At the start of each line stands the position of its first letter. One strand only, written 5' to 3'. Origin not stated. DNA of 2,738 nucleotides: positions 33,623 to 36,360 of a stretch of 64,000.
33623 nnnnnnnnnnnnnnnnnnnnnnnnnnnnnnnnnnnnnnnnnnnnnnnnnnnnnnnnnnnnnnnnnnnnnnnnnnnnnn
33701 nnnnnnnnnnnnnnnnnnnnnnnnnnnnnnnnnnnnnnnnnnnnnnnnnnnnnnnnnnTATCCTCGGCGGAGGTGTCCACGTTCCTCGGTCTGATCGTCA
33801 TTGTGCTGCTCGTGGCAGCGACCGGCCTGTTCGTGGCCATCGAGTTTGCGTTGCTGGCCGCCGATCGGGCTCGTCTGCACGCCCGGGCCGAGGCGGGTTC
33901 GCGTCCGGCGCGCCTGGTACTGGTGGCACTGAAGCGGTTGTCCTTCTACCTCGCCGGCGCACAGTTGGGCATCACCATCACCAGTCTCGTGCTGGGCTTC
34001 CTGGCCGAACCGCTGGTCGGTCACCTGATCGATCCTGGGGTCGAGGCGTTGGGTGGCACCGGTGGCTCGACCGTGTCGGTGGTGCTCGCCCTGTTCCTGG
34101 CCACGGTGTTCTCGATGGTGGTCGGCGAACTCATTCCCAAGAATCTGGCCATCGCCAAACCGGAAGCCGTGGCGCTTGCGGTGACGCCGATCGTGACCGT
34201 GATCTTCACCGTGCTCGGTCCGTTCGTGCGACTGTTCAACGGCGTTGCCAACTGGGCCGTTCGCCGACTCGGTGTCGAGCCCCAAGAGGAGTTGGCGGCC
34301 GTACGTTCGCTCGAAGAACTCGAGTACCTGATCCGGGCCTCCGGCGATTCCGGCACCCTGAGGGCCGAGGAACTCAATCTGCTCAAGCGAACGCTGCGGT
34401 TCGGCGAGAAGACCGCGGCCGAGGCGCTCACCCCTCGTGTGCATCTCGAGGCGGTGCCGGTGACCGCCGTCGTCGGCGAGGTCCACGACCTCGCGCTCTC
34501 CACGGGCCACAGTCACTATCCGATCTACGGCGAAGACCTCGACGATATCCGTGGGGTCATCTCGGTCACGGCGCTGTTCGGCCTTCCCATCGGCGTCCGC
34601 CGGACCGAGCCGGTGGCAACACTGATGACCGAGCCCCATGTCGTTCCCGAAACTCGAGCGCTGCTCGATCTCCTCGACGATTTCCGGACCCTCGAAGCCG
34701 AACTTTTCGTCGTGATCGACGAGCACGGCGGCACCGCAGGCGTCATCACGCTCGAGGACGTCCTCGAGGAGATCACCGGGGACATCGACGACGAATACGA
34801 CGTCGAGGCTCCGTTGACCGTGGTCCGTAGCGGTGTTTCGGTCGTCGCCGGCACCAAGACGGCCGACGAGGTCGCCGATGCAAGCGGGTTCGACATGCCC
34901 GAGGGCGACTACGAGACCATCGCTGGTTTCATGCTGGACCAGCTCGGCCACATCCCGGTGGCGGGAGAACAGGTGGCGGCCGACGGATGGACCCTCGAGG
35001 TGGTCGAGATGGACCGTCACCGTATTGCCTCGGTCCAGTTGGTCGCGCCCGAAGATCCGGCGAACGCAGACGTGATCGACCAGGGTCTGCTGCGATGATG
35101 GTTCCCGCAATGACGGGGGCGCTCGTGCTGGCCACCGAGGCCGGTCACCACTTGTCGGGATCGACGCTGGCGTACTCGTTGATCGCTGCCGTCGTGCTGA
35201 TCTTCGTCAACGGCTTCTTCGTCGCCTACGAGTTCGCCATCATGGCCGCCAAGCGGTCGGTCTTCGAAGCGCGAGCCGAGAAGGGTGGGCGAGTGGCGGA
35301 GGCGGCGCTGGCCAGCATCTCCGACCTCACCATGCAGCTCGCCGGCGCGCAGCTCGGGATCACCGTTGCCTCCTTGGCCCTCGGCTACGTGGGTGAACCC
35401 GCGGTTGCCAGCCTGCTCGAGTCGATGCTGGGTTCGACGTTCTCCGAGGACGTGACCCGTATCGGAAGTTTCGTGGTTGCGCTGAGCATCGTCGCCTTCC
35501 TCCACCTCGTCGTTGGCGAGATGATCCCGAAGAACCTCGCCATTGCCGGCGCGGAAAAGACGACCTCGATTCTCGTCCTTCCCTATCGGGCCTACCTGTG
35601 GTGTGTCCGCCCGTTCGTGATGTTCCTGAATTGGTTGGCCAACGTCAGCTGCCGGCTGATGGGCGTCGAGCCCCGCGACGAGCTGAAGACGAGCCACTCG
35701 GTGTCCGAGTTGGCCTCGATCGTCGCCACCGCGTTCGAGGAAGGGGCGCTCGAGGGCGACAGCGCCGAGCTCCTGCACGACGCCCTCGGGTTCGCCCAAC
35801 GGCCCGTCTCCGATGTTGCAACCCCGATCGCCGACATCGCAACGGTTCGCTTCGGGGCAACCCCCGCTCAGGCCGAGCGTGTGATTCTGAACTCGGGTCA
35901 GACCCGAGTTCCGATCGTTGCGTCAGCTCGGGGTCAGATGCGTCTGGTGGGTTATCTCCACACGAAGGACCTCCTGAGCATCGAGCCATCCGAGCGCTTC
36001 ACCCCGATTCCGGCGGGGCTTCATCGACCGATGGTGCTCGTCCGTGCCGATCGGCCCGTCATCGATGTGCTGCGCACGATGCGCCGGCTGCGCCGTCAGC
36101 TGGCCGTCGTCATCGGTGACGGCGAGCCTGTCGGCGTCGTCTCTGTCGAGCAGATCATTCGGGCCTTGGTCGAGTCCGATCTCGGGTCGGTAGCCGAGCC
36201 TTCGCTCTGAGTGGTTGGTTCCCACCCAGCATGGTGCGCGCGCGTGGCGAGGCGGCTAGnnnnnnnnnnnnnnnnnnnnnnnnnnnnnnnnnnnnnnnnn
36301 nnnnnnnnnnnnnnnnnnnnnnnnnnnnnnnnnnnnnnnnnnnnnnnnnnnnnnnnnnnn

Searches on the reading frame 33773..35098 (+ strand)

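Call 32: search_protein_families(library=pfam, proteins=[window:33773-35098:+], max_evalue=0.001)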
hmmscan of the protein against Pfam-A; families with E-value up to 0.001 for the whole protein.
window:33773-35098:+ (441 aa): 3 families
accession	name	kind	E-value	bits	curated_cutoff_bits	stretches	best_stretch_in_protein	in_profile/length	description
PF01595.25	CNNM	-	5.8e-42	143.8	28.4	1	8-200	1-181/181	Cyclin M transmembrane N-terminal domain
PF03471.22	CorC_HlyC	-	1.5e-20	73.5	27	1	354-424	6-78/81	Transporter associated domain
PF00571.33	CBS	-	4e-08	33.9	24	1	283-334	3-55/57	CBS domain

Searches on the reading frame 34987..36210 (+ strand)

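Call 70: search_protein_families(library=pfam, proteins=[window:34987-36210:+], max_evalue=0.001)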
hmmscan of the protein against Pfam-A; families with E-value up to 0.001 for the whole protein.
window:34987-36210:+ (407 aa): 2 families
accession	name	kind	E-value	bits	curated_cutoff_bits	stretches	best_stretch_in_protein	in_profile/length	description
PF01595.25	CNNM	-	1.5e-36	126.2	28.4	1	66-256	1-178/181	Cyclin M transmembrane N-terminal domain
PF00571.33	CBS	-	6.1e-14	52.5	24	1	346-395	6-56/57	CBS domain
